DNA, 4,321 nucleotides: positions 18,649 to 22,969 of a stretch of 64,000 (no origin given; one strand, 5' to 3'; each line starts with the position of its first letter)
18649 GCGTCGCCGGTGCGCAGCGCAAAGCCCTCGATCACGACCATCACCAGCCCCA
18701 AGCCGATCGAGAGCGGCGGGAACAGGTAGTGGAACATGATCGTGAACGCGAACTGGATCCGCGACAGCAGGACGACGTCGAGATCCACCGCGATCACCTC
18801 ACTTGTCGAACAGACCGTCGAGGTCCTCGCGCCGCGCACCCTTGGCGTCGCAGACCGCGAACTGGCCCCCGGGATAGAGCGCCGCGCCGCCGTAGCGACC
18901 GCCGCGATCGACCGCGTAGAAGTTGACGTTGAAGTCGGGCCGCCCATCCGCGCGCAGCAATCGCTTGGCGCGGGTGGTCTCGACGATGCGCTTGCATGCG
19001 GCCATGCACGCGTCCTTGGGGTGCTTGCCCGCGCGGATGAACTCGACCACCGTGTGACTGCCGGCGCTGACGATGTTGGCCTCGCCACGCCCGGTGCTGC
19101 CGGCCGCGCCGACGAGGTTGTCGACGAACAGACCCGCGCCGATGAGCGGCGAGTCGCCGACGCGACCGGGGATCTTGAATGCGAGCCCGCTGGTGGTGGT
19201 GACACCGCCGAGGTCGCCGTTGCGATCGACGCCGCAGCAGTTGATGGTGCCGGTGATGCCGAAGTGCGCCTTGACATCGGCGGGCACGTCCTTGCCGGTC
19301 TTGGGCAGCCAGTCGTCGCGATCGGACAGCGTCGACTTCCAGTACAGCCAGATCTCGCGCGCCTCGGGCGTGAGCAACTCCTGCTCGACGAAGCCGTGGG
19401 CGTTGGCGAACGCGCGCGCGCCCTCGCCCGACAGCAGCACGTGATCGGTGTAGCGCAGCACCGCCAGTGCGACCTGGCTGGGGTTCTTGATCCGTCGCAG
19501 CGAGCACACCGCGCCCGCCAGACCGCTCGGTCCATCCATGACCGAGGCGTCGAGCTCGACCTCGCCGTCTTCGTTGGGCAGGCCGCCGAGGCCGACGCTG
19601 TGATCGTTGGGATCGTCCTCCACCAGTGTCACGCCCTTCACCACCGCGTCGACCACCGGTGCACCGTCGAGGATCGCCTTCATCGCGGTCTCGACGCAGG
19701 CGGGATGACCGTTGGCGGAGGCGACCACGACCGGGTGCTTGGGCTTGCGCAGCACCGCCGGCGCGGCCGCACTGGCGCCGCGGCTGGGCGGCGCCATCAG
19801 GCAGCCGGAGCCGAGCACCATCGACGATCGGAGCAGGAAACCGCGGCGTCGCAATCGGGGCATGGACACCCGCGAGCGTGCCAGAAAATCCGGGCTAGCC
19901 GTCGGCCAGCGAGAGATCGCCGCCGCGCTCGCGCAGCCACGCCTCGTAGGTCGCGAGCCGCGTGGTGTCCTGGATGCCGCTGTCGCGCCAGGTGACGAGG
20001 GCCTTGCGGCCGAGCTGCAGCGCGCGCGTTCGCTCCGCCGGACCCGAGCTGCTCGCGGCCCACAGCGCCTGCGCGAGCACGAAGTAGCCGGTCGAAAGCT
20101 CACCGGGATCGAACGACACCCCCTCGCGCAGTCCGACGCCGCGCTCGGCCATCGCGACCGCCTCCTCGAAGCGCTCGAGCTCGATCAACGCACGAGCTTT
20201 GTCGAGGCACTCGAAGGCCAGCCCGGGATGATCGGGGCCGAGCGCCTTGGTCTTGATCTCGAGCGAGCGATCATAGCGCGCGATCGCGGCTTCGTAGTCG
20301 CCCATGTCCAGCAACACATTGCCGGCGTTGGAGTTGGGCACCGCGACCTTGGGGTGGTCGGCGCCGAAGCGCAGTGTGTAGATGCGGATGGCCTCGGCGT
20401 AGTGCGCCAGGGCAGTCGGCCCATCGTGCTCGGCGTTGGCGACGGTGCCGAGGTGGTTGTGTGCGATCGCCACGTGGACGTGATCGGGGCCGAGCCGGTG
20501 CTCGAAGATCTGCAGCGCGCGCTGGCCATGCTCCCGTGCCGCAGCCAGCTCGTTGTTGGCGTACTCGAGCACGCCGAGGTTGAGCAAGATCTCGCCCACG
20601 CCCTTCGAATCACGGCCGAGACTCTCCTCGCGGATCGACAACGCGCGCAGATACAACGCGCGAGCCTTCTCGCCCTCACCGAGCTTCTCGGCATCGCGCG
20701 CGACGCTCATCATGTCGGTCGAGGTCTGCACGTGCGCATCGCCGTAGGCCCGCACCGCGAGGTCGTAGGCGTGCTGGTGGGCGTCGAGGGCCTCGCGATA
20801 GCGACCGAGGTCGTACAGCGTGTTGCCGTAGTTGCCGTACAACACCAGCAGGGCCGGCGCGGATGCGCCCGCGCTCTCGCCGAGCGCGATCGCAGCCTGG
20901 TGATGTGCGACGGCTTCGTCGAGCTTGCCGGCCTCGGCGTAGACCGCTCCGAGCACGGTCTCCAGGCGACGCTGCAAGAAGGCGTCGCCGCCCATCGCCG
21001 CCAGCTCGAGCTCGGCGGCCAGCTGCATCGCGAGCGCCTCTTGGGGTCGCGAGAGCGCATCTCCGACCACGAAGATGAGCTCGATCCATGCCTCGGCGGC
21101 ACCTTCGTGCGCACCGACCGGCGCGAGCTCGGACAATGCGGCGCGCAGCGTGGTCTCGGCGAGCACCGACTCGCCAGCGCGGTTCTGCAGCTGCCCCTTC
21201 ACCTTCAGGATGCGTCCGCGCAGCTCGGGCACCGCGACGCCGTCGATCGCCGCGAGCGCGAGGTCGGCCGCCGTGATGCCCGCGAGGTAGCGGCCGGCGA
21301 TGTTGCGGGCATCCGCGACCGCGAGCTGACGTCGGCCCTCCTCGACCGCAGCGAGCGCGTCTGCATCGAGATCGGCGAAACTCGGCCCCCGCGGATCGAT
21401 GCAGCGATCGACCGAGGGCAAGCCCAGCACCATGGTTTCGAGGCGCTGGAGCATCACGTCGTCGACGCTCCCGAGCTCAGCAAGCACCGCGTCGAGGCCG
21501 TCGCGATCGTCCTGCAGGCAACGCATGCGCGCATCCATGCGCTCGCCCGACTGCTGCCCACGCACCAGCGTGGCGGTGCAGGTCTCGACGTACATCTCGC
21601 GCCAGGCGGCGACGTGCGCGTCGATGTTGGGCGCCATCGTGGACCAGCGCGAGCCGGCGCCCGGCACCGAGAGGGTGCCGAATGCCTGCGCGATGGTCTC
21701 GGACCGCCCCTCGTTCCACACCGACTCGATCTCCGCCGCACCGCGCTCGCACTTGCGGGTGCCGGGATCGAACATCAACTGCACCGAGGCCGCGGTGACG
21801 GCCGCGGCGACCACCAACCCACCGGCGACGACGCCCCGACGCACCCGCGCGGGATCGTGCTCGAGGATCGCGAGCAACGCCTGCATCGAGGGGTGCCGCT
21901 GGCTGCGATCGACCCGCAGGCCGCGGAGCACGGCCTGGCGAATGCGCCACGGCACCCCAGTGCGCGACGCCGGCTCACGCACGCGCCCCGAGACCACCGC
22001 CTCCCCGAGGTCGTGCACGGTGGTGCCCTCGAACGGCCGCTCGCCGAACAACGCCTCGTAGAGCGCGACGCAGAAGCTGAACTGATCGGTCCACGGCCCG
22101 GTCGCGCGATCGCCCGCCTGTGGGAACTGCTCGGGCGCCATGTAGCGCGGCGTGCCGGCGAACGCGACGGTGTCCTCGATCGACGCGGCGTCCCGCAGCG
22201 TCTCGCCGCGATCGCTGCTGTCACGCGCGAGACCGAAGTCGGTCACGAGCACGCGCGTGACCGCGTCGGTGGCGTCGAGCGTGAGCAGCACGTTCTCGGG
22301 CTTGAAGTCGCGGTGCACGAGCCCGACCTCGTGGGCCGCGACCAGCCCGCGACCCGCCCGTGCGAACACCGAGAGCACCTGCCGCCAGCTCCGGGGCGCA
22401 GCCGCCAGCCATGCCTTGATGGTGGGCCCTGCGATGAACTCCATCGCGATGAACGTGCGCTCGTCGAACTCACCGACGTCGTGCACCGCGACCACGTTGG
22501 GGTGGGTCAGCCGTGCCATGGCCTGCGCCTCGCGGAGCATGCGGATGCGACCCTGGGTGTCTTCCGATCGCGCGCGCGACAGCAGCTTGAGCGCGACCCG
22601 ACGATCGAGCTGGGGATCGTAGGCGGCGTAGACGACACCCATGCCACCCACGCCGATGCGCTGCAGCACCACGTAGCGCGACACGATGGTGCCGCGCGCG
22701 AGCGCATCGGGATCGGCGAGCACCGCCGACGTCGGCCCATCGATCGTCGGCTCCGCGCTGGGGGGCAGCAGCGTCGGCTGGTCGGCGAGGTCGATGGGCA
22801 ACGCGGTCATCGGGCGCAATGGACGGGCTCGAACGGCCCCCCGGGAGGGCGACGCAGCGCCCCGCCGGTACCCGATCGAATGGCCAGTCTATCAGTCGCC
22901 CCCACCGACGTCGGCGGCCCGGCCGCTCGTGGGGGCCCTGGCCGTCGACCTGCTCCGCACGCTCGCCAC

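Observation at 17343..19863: cydA without a cydB, 10 nt downstream of a Tat-exported Ntn asparaginase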

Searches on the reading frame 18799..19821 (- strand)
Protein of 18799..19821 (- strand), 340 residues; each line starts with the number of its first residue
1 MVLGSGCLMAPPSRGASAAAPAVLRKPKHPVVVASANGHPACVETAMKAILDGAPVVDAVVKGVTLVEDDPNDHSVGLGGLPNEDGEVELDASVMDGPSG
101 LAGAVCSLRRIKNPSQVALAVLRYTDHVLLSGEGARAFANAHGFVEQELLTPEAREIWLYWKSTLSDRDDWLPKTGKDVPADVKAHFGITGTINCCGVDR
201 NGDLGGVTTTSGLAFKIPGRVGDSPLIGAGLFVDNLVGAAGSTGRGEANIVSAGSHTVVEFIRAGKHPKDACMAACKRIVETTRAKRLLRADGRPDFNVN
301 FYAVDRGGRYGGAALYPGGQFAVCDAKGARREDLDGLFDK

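Call 50: search_protein_families(library=ncbifam, proteins=[window:18799-19821:-], max_evalue=0.001)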
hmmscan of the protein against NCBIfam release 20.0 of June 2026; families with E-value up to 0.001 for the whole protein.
window:18799-19821:- (340 aa): 1 family
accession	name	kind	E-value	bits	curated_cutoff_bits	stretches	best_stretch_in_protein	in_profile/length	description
NF007589.0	PRK10226.1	equivalog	1.9e-33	115.8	567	1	41-280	34-264/321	beta-aspartyl-peptidase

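Call 56: search_solved_structures(query=window:18799-19821:-, show_alignments=1, max_evalue=1e-10)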
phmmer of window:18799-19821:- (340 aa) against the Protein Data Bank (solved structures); distinct sequences matched with E-value up to 1e-10: 45.
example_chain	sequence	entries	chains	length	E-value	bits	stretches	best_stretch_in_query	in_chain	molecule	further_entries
9gaf_A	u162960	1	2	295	4.6e-64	219.8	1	30-332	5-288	PROTEIN (GLYCOSYLASPARAGINASE)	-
1p4k_A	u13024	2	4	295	5.7e-64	219.5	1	30-332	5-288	N(4)-(Beta-N-acetylglucosaminyl)-L-asparaginase | N(4)-(Beta-N-acetylglucosaminyl)-L-asparaginase precursor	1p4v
9gaa_A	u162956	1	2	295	1.6e-63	218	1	30-332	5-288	PROTEIN (GLYCOSYLASPARAGINASE)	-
3ljq_A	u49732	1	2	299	1.9e-63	217.8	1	29-332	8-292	N(4)-(Beta-N-acetylglucosaminyl)-L-asparaginase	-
9gac_A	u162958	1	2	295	2.3e-63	217.5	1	30-332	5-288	PROTEIN (GLYCOSYLASPARAGINASE)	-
4r4y_A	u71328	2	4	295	5.5e-63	216.2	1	30-332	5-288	N(4)-(Beta-N-acetylglucosaminyl)-L-asparaginase | Glycosylasparaginase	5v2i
1ayy_B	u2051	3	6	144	4.9e-33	117.7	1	192-332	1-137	GLYCOSYLASPARAGINASE | N(4)-(Beta-N-acetylglucosaminyl)-L-asparaginase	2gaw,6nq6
2gac_B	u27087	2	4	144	9.7e-33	116.8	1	195-332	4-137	GLYCOSYLASPARAGINASE | Glycosylasparaginase beta chain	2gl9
6dey_B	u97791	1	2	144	3.3e-32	115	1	192-332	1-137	Glycosylasparaginase, residues 188-331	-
2zak_A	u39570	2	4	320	3.5e-32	114.9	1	40-280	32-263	L-asparaginase precursor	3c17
4et0_A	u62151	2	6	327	6.1e-30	107.6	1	49-271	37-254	L-asparaginase | Isoaspartyl peptidase/L-asparaginase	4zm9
1ayy_A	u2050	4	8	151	5.1e-29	104.5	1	30-164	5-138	GLYCOSYLASPARAGINASE | Glycosylasparaginase alpha chain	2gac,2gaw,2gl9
6dey_A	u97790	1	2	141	5.2e-29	104.5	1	30-164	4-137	Glycosylasparaginase, residues 38-178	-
4o0c_A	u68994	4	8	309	4.6e-28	101.4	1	49-271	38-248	Isoaspartyl peptidase/L-asparaginase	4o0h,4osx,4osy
4pvp_A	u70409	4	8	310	4.7e-28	101.4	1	49-271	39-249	Isoaspartyl peptidase/L-asparaginase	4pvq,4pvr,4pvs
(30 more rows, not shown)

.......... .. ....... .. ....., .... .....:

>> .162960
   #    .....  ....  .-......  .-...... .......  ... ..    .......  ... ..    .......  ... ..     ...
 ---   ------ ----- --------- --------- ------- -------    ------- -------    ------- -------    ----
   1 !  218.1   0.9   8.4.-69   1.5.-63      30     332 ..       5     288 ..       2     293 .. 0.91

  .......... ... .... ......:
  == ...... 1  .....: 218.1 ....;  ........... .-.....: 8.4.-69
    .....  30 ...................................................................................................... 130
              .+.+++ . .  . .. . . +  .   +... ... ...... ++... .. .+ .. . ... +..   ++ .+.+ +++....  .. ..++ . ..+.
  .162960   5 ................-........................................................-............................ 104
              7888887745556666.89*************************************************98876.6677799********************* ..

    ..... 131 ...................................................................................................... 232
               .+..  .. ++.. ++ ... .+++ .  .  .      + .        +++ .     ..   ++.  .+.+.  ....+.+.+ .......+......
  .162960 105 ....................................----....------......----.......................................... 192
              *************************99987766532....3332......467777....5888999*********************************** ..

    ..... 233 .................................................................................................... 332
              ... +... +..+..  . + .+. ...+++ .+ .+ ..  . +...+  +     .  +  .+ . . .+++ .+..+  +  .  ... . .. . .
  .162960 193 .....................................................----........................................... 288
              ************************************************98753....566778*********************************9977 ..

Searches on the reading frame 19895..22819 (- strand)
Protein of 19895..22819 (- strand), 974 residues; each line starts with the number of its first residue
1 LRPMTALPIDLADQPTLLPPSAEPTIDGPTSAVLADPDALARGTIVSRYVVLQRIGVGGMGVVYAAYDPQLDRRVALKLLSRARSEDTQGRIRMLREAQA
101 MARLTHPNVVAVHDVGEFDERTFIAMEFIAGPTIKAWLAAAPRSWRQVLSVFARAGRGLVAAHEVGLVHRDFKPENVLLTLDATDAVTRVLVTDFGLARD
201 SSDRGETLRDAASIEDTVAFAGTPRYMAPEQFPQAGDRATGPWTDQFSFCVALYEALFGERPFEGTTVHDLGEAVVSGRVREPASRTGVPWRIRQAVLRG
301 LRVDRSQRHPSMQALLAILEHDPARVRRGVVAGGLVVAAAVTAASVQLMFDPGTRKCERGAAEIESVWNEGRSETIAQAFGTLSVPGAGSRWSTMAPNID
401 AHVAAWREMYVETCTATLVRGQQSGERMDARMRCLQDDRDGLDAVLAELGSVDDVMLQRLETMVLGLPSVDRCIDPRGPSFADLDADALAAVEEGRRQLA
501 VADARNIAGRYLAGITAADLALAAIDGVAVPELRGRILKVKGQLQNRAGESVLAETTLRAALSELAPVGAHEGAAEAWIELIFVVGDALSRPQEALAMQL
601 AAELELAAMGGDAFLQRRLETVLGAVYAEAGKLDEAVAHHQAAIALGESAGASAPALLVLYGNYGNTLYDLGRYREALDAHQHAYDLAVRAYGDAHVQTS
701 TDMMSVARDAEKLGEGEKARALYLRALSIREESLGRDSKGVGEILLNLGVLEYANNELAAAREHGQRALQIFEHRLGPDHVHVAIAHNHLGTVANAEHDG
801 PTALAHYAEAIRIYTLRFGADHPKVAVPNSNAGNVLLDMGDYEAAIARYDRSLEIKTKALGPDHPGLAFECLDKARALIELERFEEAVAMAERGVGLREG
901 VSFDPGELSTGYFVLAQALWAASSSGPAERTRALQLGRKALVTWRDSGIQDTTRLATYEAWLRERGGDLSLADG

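Call 4: search_protein_families(library=pfam, proteins=[window:19895-22819:-], max_evalue=0.01)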
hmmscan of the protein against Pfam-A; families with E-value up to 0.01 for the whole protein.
window:19895-22819:- (974 aa): 15 families
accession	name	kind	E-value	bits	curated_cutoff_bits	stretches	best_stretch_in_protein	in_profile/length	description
PF13424.12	TPR_12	-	9e-51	170.4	30.1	6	659-732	4-77/77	Tetratricopeptide repeat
PF00069.31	Pkinase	-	2.1e-35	122.8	31.7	1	49-276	1-210/263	Protein kinase domain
PF13374.12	TPR_10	-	8.7e-31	105.5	27.5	4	830-865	6-41/42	Tetratricopeptide repeat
PF07714.23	PK_Tyr_Ser-Thr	-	1.3e-23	84.1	23.1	1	52-316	4-255/258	Protein tyrosine and serine/threonine kinase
PF17874.7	TPR_MalT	-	1.1e-14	54.9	45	2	661-780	43-159/336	MalT-like TPR region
PF24885.1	TPR_NPHP3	-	1.4e-14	54.5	100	1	754-826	111-183/239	Nephrocystin-3 TPR domain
PF07719.23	TPR_2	-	1.6e-13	50.1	27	0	831-855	6-30/34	Tetratricopeptide repeat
PF00515.34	TPR_1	-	8e-13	48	27.8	0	831-855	6-30/34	Tetratricopeptide repeat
PF13176.12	TPR_7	-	4.9e-07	29.8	27.9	0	831-858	4-31/36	Tetratricopeptide repeat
PF13181.12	TPR_8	-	5.8e-07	29.6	25.7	0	831-856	6-31/34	Tetratricopeptide repeat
PF13414.12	TPR_11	-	7.6e-07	29.2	26.8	1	833-856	1-24/42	TPR repeat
PF14559.12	TPR_19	-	0.00087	20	25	1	836-893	1-50/68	Tetratricopeptide repeat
PF16811.11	TAtT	-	0.0024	17.7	26.5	1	691-747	42-98/263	TRAP transporter T-component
PF13432.12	TPR_16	-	0.0033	18.3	32.7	1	707-772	4-61/65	Tetratricopeptide repeat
PF06293.20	Kdo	-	0.0034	17.3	21.3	1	65-199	29-170/207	Lipopolysaccharide kinase (Kdo/WaaP) family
